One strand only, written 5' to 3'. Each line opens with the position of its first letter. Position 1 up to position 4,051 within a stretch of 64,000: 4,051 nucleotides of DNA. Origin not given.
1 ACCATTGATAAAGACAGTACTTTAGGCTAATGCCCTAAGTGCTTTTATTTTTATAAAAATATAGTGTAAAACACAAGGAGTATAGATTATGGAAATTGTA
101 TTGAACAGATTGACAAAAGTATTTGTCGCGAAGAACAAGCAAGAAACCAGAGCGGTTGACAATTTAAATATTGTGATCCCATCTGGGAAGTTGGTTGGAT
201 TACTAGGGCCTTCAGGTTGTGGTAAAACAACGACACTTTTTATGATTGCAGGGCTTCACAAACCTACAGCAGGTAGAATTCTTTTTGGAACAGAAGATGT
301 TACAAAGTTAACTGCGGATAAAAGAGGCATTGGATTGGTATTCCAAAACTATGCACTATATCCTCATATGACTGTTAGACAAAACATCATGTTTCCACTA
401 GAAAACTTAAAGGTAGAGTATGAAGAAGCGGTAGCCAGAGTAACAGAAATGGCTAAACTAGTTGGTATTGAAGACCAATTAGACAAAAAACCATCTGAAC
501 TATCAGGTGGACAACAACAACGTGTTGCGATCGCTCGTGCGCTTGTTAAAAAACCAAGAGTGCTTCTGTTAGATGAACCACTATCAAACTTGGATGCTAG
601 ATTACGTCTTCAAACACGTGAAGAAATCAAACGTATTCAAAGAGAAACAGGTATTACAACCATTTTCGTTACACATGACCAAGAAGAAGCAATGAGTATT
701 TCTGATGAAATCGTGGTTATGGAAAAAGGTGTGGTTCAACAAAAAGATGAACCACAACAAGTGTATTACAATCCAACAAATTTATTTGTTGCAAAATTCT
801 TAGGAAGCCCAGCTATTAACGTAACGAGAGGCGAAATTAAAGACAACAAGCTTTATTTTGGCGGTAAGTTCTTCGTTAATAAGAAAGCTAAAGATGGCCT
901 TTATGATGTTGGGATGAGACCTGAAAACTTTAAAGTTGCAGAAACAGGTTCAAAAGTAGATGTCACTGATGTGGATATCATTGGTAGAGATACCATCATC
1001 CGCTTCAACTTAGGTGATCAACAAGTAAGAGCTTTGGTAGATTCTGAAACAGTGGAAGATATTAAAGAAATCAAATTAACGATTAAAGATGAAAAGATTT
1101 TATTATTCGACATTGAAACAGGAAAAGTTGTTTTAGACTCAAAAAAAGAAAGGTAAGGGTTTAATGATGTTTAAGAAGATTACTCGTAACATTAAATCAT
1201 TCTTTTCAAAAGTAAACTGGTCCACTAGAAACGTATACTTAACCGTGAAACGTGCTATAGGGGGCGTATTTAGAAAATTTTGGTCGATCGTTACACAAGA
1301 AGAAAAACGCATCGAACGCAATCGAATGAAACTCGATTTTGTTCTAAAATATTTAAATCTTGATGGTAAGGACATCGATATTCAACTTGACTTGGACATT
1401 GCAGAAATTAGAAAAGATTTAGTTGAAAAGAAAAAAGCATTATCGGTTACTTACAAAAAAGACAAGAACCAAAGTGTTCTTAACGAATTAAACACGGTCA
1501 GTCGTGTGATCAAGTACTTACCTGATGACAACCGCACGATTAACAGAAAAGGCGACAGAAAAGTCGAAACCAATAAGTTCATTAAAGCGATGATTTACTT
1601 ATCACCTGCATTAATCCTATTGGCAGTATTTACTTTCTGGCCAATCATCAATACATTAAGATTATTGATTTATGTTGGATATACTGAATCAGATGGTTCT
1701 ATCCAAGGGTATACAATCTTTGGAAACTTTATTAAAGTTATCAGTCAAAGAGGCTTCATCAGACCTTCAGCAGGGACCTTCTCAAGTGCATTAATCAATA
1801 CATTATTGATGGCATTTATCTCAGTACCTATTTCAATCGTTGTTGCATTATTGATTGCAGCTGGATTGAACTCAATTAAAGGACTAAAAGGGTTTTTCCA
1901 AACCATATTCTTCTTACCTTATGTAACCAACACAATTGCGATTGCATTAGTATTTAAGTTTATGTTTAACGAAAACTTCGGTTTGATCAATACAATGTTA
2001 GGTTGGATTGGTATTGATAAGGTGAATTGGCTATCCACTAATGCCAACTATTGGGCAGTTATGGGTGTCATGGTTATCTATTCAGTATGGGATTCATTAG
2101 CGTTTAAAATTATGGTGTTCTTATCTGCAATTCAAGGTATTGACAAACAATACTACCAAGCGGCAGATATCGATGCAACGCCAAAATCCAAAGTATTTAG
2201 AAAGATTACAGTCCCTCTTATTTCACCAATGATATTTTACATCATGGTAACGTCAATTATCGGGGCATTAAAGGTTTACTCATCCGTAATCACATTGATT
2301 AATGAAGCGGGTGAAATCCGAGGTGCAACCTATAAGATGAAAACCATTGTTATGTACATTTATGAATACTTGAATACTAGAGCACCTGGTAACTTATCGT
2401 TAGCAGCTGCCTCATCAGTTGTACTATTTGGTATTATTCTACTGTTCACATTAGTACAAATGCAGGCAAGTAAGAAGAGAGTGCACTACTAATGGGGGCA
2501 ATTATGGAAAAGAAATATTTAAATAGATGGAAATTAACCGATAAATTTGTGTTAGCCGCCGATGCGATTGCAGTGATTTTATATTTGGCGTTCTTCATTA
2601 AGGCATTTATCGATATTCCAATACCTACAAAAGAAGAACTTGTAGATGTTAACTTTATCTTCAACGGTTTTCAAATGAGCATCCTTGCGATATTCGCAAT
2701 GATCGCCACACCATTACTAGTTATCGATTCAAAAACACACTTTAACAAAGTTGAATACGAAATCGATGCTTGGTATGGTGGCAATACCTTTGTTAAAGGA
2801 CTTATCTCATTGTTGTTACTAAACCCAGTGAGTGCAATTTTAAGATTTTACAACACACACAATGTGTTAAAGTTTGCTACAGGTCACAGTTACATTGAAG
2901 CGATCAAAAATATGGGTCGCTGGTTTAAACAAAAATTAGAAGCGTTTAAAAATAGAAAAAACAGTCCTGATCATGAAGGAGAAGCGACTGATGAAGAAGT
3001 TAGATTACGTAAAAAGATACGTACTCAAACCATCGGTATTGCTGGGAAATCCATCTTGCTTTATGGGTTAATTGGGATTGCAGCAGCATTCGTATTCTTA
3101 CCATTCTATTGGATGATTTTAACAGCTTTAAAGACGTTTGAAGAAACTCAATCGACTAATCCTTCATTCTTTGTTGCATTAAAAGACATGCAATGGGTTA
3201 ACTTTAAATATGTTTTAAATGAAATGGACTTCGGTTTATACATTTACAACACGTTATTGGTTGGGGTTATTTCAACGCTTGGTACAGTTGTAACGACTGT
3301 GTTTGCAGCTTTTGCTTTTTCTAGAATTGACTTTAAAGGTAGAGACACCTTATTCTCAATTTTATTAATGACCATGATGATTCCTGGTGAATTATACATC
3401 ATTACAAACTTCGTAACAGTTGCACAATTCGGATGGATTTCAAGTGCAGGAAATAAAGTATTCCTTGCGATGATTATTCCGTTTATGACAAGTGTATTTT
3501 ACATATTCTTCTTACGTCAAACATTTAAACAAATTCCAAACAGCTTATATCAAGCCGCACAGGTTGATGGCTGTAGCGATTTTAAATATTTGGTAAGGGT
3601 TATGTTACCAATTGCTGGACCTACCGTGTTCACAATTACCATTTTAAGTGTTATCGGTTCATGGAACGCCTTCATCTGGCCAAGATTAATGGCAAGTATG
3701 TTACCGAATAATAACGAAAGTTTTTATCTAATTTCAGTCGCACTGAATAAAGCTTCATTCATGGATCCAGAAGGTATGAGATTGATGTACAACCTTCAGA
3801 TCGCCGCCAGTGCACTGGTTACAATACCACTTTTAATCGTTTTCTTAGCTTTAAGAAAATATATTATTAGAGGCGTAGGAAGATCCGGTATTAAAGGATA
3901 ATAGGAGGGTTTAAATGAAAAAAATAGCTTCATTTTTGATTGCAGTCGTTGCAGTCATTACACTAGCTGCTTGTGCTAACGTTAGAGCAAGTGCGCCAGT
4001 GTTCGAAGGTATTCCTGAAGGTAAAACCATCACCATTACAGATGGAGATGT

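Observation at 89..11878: Candidate capture-digest-import module for extracellular nucleic acids: a split YhcR-like nuclease system wired to a CUT1 ABC importer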

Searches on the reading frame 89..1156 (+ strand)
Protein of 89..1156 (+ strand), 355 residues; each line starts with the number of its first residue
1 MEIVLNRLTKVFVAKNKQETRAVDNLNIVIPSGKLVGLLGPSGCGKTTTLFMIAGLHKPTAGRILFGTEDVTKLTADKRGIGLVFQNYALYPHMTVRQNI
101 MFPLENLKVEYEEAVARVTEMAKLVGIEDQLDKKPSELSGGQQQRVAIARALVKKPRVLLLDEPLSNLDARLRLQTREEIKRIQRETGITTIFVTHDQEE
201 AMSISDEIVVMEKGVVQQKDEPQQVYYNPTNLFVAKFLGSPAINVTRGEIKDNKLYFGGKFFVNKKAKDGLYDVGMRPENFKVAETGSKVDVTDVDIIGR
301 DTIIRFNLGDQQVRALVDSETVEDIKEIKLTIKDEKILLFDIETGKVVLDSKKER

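Call 3: search_protein_families(library=pfam, proteins=[window:89-1156:+], max_evalue=0.01)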
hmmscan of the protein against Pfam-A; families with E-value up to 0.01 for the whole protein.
window:89-1156:+ (355 aa): 3 families
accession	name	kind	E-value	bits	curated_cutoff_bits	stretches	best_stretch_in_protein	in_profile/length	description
PF00005.33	ABC_tran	-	4.5e-38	131.4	25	1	24-165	2-136/137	ABC transporter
PF13304.12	AAA_21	-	0.00023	21.8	27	0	136-199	236-301/304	AAA domain, putative AbiEii toxin, Type IV TA system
PF13481.12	AAA_25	-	0.0047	17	27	0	14-50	13-50/195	AAA domain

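Call 4: search_protein_families(library=ncbifam, proteins=[window:89-1156:+], max_evalue=0.01)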
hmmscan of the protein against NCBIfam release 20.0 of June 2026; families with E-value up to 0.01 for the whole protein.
window:89-1156:+ (355 aa): 191 families (the best 25 are shown)
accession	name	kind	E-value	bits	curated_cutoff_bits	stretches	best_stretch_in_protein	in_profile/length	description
NF008653.0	PRK11650.1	subfamily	2.3e-101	339.4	432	1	5-348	6-355/357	sn-glycerol-3-phosphate ABC transporter ATP-binding protein UgpC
NF040933.2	ABC_arch_GlcV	equivalog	1.8e-99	333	450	1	2-340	2-357/357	glucose ABC transporter ATP-binding protein GlcV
TIGR03265.1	PhnT2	equivalog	1.3e-97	327.2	457.7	1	13-335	10-339/353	putative 2-aminoethylphosphonate ABC transporter ATP-binding protein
NF006987.0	PRK09452.1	equivalog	2.1e-92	309.7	482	1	13-252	23-260/378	spermidine/putrescine ABC transporter ATP-binding protein PotA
TIGR01187.1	potA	subfamily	3.9e-92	308.8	355.6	1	38-309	1-287/325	polyamine ABC transporter ATP-binding protein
NF043075.1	MMSYN1_0197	equivalog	6.5e-89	298.2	550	1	13-293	8-293/341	spermidine/putrescine ABC transporter ATP-binding protein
NF008513.0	PRK11432.1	equivalog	1.5e-87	293.8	496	1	13-324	12-329/351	ferric ABC transporter ATP-binding protein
TIGR00968.1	3a0106s01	subfamily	7.9e-81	271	342.75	1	13-240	6-233/237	sulfate ABC transporter ATP-binding protein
NF008233.0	PRK11000.1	equivalog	1.2e-78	264.6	568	1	13-341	9-354/369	maltose/maltodextrin ABC transporter ATP-binding protein MalK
NF008105.0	PRK10851.1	equivalog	5.3e-76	255.7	502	1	2-297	2-296/362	sulfate/thiosulfate ABC transporter ATP-binding protein CysA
TIGR03258.1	PhnT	equivalog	3.6e-74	250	499.15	1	22-243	23-245/359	2-aminoethylphosphonate ABC transport system ATP-binding subunit PhnT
NF040840.2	tungstate_WtpC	equivalog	1.9e-72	244.5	440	1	23-286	16-281/347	tungstate ABC transporter ATP-binding protein WtpC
NF008621.0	PRK11607.1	equivalog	5.6e-70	236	613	1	14-253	26-263/377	putrescine ABC transporter ATP-binding subunit PotG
TIGR01186.1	proV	subfamily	1.5e-62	211.9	326.6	1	19-244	5-236/363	betaine/proline/choline family ABC transporter ATP-binding protein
NF040729.1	ABC_ATP_SaoA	equivalog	1.6e-56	191.5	360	1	3-213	2-208/248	ABC transporter ATP-binding protein SaoA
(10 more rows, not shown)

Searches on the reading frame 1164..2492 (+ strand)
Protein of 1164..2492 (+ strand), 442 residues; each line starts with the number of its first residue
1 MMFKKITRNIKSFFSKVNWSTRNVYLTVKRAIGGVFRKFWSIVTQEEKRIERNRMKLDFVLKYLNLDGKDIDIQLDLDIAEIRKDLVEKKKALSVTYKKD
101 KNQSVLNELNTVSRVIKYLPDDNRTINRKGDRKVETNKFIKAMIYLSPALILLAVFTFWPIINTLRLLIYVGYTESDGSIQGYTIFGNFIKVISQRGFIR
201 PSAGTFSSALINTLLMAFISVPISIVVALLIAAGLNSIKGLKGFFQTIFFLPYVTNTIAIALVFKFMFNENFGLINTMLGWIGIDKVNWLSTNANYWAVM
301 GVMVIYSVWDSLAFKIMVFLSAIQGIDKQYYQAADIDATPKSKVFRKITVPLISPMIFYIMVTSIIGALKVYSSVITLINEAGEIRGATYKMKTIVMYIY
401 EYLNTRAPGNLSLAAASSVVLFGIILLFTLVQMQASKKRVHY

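Call 3: search_protein_families(library=pfam, proteins=[window:1164-2492:+], max_evalue=0.01)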
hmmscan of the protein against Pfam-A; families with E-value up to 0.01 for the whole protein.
window:1164-2492:+ (442 aa): 1 family
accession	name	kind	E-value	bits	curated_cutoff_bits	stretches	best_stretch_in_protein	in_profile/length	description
PF00528.27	BPD_transp_1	-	1.5e-12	48.1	26.4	1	225-435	2-179/184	Binding-protein-dependent transport system inner membrane component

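Call 4: search_protein_families(library=ncbifam, proteins=[window:1164-2492:+], max_evalue=0.01)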
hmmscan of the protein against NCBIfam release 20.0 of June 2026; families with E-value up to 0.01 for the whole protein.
window:1164-2492:+ (442 aa): 7 families
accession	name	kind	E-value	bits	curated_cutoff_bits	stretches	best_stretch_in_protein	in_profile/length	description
NF007852.0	PRK10561.1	equivalog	1.4e-25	90.8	335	1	143-442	15-294/295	sn-glycerol-3-phosphate ABC transporter permease UgpA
NF008232.0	PRK10999.1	equivalog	2.3e-17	62.9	392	1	183-439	261-518/520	maltose ABC transporter permease MalF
NF040931.1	ABC_arch_GlcT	equivalog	5.2e-14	52.5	360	1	167-425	11-262/278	glucose ABC transporter permease GlcT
TIGR01581.1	Mo_ABC_porter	hypoth_equivalog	1.2e-08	34.8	210.3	1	204-428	25-222/225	ABC transporter permease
TIGR00969.1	3a0106s02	subfamily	6.6e-08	32.3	240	1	206-434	59-270/272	sulfate ABC transporter permease subunit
TIGR02141.1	modB_ABC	equivalog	1.6e-06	27.9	182.6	1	213-430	3-202/208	molybdate ABC transporter permease subunit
NF006939.0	PRK09421.1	equivalog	1.6e-05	24.4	262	1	215-430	21-214/230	molybdate ABC transporter permease subunit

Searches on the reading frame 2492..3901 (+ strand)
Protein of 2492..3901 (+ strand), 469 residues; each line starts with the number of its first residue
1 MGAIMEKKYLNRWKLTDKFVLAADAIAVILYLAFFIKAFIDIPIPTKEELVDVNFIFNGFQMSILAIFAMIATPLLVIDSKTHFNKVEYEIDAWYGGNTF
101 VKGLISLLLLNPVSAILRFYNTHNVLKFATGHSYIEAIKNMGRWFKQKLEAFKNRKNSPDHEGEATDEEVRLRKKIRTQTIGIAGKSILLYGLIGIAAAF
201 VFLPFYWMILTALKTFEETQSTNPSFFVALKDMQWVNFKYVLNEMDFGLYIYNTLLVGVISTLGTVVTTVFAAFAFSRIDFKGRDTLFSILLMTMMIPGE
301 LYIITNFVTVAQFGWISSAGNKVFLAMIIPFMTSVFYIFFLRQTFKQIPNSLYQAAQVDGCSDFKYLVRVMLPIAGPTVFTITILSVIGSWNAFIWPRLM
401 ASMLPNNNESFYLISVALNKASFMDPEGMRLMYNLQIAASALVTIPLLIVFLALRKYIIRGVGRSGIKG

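Call 3: search_protein_families(library=pfam, proteins=[window:2492-3901:+], max_evalue=0.01)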
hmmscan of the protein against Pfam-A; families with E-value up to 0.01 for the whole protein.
window:2492-3901:+ (469 aa): 1 family
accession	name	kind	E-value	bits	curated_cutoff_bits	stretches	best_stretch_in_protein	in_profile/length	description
PF00528.27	BPD_transp_1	-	1.9e-13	51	26.4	1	270-462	6-182/184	Binding-protein-dependent transport system inner membrane component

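Call 4: search_protein_families(library=ncbifam, proteins=[window:2492-3901:+], max_evalue=0.01)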
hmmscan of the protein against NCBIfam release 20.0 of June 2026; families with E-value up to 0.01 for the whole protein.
window:2492-3901:+ (469 aa): 11 families
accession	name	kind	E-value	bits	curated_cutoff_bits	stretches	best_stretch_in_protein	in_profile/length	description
NF040932.1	ABC_arch_GlcU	equivalog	5e-23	82.1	340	1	188-462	3-264/272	glucose ABC transporter permease GlcU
NF008231.0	PRK10998.1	equivalog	1.6e-22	80.4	261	1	249-469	83-296/296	maltose ABC transporter permease MalG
NF008210.0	PRK10973.1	equivalog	4.9e-20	72.4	297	1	233-462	58-276/281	sn-glycerol-3-phosphate ABC transporter permease UgpE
TIGR01581.1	Mo_ABC_porter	hypoth_equivalog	6.7e-11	42.1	210.3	1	233-390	5-171/225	ABC transporter permease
NF007047.0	PRK09500.1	equivalog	2.3e-06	27.4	326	1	196-388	13-194/257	spermidine/putrescine ABC transporter permease PotC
NF040839.1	tungstate_WtpB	equivalog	4e-05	23.4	340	1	236-386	31-189/251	tungstate ABC transporter permease WtpB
TIGR02141.1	modB_ABC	equivalog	0.0001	22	182.6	1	254-387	3-145/208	molybdate ABC transporter permease subunit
NF006939.0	PRK09421.1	equivalog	0.00026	20.5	262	1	254-432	15-203/230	molybdate ABC transporter permease subunit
NF011624.0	PRK15050.1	equivalog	0.00057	19.1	247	0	199-394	37-233/297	2-aminoethylphosphonate ABC transporter permease subunit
TIGR01183.1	ntrB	equivalog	0.00066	19.4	209.05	1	325-401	83-160/202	nitrate ABC transporter permease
TIGR00969.1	3a0106s02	subfamily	0.0044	16.5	240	1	230-388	42-209/272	sulfate ABC transporter permease subunit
